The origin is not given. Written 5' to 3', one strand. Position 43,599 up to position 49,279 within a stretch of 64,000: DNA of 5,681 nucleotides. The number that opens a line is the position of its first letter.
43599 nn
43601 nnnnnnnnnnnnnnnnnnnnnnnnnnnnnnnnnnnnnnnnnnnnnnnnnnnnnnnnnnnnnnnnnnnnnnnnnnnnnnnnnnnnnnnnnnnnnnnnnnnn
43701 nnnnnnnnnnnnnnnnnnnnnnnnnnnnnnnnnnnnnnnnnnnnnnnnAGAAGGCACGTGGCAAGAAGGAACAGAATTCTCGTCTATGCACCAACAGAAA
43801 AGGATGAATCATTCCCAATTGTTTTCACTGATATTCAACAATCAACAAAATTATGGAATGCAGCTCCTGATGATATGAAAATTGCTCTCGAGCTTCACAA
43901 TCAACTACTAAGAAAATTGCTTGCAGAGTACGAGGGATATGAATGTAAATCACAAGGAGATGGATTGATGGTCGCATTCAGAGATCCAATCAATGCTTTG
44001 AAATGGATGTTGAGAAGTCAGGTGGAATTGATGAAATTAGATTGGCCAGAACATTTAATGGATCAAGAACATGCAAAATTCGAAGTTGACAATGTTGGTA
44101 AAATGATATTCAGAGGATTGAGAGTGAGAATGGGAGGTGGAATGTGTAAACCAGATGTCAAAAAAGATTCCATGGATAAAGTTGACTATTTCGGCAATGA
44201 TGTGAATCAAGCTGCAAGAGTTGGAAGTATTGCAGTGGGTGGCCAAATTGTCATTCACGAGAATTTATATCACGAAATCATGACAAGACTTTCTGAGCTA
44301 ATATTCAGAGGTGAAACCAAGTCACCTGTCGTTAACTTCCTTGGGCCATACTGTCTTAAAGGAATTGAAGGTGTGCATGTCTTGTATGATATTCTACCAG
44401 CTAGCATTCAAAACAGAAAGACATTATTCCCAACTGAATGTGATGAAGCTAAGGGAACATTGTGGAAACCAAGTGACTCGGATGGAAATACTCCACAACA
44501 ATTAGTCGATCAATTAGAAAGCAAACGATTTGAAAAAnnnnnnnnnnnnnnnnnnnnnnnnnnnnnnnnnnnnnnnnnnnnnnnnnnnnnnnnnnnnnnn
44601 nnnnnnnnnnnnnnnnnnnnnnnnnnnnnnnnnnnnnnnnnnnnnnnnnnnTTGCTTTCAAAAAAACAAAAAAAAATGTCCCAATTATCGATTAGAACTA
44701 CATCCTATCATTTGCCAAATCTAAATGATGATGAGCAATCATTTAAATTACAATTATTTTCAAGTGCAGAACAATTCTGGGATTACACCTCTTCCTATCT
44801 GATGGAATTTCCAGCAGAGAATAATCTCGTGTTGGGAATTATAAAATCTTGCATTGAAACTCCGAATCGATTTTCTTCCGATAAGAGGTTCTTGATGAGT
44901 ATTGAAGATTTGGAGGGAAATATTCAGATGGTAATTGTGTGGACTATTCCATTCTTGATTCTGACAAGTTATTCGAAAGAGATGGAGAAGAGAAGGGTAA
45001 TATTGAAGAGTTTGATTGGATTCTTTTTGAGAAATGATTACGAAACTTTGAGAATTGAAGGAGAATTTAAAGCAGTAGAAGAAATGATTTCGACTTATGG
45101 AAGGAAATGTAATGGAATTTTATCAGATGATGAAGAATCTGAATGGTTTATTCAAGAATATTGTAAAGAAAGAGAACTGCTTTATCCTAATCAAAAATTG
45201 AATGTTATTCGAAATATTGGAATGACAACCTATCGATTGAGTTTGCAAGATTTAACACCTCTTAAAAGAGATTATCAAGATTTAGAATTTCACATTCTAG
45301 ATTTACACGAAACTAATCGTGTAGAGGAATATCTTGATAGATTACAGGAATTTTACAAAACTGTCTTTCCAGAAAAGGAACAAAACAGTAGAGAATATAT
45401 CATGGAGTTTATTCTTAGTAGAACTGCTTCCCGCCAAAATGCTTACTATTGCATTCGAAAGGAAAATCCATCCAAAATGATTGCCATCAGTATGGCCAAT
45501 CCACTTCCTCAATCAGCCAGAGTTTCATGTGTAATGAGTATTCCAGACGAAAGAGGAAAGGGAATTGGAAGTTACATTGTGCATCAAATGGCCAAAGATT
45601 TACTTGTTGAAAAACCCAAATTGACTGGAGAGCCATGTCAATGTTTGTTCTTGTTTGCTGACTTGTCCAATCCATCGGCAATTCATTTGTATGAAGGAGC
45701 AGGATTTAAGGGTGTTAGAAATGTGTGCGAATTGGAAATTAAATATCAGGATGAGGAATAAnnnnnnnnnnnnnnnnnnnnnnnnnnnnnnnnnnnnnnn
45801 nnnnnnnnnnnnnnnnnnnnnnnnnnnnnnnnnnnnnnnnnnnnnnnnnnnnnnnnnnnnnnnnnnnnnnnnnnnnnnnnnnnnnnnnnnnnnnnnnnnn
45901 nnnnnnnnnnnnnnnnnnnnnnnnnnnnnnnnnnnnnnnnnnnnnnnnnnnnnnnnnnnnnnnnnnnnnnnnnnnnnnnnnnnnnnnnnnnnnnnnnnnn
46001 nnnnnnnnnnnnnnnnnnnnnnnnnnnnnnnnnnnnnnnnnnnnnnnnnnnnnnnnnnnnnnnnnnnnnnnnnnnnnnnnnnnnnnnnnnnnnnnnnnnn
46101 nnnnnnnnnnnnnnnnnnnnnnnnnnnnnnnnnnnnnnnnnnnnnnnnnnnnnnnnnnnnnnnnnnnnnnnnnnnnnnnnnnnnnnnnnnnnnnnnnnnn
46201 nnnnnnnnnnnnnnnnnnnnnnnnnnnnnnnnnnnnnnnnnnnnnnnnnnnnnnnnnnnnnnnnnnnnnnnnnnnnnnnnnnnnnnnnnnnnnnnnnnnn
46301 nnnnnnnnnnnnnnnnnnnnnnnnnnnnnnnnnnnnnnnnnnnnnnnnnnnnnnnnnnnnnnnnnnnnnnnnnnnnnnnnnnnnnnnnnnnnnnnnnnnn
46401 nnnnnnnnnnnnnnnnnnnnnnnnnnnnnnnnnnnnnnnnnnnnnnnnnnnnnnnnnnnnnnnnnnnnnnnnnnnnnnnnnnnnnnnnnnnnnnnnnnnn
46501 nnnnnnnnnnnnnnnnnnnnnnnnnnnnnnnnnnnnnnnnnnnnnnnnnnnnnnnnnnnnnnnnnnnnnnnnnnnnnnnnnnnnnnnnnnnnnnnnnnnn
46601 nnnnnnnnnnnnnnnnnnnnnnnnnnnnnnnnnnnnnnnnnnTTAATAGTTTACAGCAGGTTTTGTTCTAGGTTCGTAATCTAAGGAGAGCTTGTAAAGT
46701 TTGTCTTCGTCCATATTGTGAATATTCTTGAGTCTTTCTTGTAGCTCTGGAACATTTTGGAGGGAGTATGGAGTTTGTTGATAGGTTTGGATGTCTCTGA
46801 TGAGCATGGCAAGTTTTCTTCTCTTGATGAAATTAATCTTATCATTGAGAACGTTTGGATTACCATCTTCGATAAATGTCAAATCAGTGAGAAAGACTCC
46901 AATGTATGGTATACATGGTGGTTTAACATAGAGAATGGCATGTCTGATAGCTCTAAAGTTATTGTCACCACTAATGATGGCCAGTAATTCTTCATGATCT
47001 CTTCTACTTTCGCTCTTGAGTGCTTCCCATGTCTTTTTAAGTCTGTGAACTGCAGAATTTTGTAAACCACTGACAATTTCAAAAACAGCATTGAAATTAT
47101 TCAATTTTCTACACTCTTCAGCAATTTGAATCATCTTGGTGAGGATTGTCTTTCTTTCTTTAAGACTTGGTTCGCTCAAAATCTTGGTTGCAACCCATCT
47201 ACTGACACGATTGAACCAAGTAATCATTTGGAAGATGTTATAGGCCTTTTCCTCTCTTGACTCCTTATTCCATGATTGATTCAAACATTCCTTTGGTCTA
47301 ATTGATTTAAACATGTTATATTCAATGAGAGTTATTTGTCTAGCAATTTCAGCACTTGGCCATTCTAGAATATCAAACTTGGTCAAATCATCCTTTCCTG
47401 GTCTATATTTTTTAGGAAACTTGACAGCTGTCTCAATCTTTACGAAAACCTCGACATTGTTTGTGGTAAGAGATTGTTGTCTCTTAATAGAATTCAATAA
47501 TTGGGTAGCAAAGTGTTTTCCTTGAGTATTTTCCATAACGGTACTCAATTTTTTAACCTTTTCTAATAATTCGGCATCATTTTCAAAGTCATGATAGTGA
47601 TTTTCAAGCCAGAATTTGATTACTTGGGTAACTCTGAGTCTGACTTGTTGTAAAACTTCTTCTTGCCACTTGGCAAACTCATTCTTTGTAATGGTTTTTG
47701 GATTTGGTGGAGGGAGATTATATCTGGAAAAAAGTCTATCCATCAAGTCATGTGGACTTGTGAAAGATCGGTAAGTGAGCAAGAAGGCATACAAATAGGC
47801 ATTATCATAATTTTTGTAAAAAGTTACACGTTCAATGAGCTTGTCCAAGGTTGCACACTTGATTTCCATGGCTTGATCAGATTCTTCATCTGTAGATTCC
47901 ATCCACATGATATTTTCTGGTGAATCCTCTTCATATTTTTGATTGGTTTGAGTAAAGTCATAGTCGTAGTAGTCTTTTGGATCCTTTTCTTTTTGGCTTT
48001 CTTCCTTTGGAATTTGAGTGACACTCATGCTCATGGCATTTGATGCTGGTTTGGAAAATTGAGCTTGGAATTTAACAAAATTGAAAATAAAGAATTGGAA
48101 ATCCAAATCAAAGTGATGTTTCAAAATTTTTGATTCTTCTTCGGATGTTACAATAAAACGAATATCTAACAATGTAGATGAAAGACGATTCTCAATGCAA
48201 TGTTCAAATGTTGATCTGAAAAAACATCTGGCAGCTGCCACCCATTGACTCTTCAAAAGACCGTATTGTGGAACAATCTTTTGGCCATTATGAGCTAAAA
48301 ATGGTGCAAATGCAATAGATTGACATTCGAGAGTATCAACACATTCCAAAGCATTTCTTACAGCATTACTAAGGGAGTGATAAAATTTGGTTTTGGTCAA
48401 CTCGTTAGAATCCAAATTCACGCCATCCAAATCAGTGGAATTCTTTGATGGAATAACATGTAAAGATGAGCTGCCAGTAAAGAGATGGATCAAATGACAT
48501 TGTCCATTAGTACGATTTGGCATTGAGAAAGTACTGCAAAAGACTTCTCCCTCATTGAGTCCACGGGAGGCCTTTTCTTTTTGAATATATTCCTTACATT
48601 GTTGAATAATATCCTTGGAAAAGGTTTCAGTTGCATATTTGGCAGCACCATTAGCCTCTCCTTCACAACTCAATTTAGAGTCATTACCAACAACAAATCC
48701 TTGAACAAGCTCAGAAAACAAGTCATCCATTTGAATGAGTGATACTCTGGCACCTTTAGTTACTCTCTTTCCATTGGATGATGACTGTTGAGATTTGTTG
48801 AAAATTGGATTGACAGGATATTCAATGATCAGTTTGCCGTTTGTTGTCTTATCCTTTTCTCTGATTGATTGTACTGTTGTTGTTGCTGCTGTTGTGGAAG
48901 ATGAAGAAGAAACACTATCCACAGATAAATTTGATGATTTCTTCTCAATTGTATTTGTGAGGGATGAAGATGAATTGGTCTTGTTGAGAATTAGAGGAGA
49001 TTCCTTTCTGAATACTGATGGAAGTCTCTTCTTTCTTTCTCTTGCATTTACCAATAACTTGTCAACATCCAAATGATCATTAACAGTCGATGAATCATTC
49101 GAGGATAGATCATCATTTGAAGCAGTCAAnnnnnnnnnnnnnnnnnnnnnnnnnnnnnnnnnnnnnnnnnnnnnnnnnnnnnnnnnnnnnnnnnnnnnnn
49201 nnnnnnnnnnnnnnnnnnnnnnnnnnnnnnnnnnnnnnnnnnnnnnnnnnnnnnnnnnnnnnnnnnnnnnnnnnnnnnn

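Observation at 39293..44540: Tandem pair of receptor-type nucleotidyl cyclases with an NMT1/SsuA/THI5-like solute-binding ectodomain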

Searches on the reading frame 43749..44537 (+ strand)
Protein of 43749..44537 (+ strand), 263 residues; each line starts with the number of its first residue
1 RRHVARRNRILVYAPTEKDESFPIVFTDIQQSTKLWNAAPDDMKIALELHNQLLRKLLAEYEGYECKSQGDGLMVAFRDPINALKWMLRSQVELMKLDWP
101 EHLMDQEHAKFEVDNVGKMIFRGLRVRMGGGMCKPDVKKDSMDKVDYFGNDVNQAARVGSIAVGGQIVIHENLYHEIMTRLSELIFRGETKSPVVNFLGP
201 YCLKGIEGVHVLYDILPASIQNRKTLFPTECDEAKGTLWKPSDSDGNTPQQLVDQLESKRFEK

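Call 15: search_solved_structures(query=window:43749-44537:+, max_evalue=0.01, show_alignments=4)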
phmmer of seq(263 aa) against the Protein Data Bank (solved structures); distinct sequences matched with E-value up to 0.01: 7.
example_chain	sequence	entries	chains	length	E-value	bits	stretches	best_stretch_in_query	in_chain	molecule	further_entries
1fx4_A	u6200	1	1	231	5.7e-26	94.8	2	14-114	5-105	RECEPTOR-TYPE ADENYLATE CYCLASE GRESAG 4.3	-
1fx2_A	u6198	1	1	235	2.9e-24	89.2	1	14-206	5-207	RECEPTOR-TYPE ADENYLATE CYCLASE GRESAG 4.1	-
4wp3_A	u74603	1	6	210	6.8e-11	45.3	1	19-203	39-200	Ma1120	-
4wp9_A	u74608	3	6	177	7.6e-11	45.2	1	23-203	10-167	Ma1120 | Cyclase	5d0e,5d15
4wp8_A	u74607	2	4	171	7.7e-11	45.2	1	23-91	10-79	Ma1120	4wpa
5d0g_A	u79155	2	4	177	7e-09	38.8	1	23-201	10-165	Cyclase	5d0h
3r5g_A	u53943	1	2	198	0.0079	18.9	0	22-177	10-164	CyaB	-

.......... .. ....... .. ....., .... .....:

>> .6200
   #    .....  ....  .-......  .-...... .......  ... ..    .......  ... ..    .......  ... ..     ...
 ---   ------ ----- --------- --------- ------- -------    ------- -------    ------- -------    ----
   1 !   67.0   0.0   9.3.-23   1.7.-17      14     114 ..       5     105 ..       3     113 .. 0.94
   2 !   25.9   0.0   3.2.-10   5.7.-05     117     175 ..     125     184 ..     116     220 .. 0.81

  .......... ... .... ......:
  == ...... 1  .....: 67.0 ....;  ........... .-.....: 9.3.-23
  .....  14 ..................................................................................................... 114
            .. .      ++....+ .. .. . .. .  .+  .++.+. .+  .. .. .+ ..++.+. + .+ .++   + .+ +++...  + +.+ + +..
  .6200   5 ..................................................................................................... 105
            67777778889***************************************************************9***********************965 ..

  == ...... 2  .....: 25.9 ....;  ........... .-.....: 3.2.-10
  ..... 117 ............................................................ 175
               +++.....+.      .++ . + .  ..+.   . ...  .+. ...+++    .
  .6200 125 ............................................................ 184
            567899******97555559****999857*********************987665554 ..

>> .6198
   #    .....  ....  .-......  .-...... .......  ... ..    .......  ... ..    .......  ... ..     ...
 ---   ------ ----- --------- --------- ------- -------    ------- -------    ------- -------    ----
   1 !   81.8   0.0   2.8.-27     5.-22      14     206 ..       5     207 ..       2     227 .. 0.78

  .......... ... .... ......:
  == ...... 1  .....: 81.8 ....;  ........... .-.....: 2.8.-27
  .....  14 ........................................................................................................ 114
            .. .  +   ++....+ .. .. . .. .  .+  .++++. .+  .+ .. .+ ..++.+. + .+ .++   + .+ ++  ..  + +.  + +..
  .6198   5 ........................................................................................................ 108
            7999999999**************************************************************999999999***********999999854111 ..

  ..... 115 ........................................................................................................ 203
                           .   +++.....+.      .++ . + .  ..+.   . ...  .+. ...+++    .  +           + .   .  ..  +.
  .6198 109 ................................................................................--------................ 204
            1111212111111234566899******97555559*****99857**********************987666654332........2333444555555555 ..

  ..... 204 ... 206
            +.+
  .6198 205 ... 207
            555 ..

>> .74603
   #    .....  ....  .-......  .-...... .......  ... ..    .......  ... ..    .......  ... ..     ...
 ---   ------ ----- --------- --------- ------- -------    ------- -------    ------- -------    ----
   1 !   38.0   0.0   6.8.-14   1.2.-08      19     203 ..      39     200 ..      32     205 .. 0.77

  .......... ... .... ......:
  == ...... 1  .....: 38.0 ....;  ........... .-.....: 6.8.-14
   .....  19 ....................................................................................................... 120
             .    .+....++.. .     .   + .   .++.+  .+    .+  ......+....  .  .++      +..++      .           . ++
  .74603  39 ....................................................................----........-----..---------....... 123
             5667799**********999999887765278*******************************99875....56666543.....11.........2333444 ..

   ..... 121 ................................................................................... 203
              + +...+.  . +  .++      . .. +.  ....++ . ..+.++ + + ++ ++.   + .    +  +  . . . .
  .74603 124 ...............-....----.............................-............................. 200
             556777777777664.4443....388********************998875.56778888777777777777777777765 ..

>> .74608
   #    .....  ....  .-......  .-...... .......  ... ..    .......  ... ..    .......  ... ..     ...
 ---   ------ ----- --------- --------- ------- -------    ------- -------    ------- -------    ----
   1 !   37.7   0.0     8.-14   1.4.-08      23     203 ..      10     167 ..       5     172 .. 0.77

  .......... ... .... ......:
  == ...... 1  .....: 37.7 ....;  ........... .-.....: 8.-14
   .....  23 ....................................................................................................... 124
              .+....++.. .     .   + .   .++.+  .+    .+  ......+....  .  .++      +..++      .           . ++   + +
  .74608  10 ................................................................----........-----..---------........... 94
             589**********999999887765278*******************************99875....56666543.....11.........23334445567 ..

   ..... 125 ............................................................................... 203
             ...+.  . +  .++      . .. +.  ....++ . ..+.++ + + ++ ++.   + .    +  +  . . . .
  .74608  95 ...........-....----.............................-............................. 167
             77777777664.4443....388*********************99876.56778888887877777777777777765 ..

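Call 20: find_homologous_proteins(query=window:43776-44432:+, max_evalue=1e-8)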
Query seq(219 aa) (219 aa): 26 proteins with E <= 1e-8 among 148 candidates.
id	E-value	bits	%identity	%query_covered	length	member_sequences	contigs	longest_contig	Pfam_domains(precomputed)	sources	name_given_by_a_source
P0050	6.2e-75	270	75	71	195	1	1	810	PF00211.26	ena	-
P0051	2.1e-40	157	42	97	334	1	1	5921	PF00211.26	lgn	-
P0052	1.9e-37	147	41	98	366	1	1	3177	PF00211.26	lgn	-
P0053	3.3e-34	137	40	98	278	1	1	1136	PF00211.26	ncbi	-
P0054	5.7e-34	136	45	70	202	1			PF00211.26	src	-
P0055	1.2e-31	128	39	100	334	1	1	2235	PF00211.26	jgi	jgi:class 3 adenylate cyclase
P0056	4.9e-31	126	38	94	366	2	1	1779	PF13401.13,PF00211.26,PF13191.13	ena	-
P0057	5.5e-31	126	38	94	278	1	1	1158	PF00211.26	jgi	-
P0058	4.1e-30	123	44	69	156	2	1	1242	PF00211.26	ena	-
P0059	2.5e-29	121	40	85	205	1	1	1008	PF00211.26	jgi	-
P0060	3.0e-29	120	41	84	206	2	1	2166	PF00211.26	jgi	-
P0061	1.6e-28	118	42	69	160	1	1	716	PF00211.26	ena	-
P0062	1.8e-28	118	41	67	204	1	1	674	PF00211.26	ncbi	-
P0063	6.4e-27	113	36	84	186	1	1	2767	PF00211.26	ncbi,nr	ncbi:MAG: adenylate/guanylate cyclase domain-containing protein, partial [Myxococcota bacterium]|nr:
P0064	1.5e-26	112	36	98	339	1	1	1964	PF00211.26,PF13191.13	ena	-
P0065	2.2e-24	104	35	91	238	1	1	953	PF00211.26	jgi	jgi:class 3 adenylate cyclase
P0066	2.5e-24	104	37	92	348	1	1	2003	PF00211.26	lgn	-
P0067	3.4e-24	104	36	94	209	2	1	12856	PF00211.26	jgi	jgi:class 3 adenylate cyclase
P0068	2.9e-22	97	39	80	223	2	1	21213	PF00211.26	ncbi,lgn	-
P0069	1.0e-21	96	35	94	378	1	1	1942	PF10123.15,PF00211.26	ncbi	-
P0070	2.1e-16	78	31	89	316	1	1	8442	PF00211.26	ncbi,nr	ncbi:hypothetical protein ON010_g9009 [Phytophthora cinnamomi]|nr:hypothetical protein ON010_g9009 [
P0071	2.6e-13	68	30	93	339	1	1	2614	PF00211.26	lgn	-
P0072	6.2e-13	67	34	92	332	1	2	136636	PF13474.13,PF00211.26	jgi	jgi:class 3 adenylate cyclase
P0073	4.1e-12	64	34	84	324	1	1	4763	PF13474.13,PF00211.26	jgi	jgi:adenylate cyclase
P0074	5.1e-11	61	31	92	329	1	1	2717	PF13474.13,PF00211.26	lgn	-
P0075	1.2e-10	60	30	94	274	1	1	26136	PF00211.26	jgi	jgi:adenylate cyclase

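Call 26: list_cluster_members(proteins=[P0077, P0121, P0124, P0106, P0090, P0110, P0050, P0076, P0078, P0087])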
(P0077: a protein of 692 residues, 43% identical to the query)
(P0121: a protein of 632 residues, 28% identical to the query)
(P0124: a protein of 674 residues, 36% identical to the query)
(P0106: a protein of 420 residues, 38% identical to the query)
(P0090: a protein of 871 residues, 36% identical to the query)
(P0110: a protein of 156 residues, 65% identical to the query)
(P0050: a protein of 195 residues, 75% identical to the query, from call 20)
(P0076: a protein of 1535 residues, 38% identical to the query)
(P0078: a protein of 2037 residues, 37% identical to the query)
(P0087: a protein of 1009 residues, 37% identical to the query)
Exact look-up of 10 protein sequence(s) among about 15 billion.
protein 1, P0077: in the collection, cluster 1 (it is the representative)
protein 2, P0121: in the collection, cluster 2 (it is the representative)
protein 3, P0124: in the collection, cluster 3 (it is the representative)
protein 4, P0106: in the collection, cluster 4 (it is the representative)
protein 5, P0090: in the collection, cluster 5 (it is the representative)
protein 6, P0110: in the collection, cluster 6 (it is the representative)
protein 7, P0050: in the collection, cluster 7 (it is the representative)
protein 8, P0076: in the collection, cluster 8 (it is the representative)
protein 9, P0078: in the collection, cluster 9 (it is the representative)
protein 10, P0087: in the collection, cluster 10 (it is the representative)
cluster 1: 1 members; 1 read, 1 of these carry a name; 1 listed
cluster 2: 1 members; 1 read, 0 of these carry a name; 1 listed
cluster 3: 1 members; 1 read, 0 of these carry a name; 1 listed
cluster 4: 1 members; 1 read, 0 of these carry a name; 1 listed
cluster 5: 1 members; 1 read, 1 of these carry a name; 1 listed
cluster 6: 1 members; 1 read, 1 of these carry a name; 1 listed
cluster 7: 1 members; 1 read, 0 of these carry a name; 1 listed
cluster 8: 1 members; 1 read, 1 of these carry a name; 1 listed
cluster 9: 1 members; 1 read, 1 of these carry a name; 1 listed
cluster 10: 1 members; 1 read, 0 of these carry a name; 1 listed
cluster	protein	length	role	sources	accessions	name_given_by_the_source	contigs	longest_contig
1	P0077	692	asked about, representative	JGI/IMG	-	NitT/TauT family transport system substrate-binding protein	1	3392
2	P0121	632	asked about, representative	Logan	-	-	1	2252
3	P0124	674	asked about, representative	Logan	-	-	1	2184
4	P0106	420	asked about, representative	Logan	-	-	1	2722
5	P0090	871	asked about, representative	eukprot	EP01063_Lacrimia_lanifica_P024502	TRINITY_DN3239_c1_g2_i1.p1 TRINITY_DN3239_c1_g2~~TRINITY_DN3239_c1_g2_i1.p1 ORF ...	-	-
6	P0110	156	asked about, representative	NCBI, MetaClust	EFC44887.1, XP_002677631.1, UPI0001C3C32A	predicted protein, partial [Naegleria gruberi] | status=active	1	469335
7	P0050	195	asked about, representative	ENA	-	-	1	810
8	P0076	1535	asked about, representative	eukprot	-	Hpha_TRINITY_DN19295_c0_g1::TRINITY_DN19295_c0_g1_i1::g.194366::m.194366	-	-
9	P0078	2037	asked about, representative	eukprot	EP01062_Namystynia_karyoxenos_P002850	TRINITY_DN109_c0_g1_i2.p1 TRINITY_DN109_c0_g1~~TRINITY_DN109_c0_g1_i2.p1 ORF ...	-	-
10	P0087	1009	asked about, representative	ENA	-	-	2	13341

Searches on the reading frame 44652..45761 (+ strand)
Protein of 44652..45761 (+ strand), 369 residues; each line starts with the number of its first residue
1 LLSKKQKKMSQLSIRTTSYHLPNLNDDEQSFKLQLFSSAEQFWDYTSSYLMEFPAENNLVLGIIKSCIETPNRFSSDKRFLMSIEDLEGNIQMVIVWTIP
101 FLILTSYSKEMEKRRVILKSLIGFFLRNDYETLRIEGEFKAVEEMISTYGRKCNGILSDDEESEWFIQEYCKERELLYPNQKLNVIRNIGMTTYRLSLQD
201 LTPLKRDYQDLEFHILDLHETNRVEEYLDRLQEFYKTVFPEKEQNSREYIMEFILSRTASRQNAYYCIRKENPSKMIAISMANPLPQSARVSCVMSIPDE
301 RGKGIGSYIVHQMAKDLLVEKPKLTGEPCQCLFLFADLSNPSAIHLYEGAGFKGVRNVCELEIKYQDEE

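Call 59: search_protein_families(library=pfam, proteins=[window:44652-45761:+], max_evalue=0.0001)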
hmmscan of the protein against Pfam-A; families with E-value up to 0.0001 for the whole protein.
window:44652-45761:+ (369 aa): 1 family
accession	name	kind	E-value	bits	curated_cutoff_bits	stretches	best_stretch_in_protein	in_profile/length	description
PF00583.31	Acetyltransf_1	-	1.4e-05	25.8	20.7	1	230-352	3-116/116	Acetyltransferase (GNAT) family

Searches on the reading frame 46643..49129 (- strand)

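Call 59: search_protein_families(library=pfam, proteins=[window:46643-49129:-], max_evalue=0.0001)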
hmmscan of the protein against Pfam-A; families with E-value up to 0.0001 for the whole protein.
window:46643-49129:- (828 aa): 2 families
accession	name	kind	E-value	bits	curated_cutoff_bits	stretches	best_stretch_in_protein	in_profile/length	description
PF00617.24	RasGEF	-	3e-67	226.4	23.1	1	594-771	1-181/181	RasGEF domain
PF00618.25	RasGEF_N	-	5.9e-26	91.2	28.3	1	422-527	1-105/106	RasGEF N-terminal motif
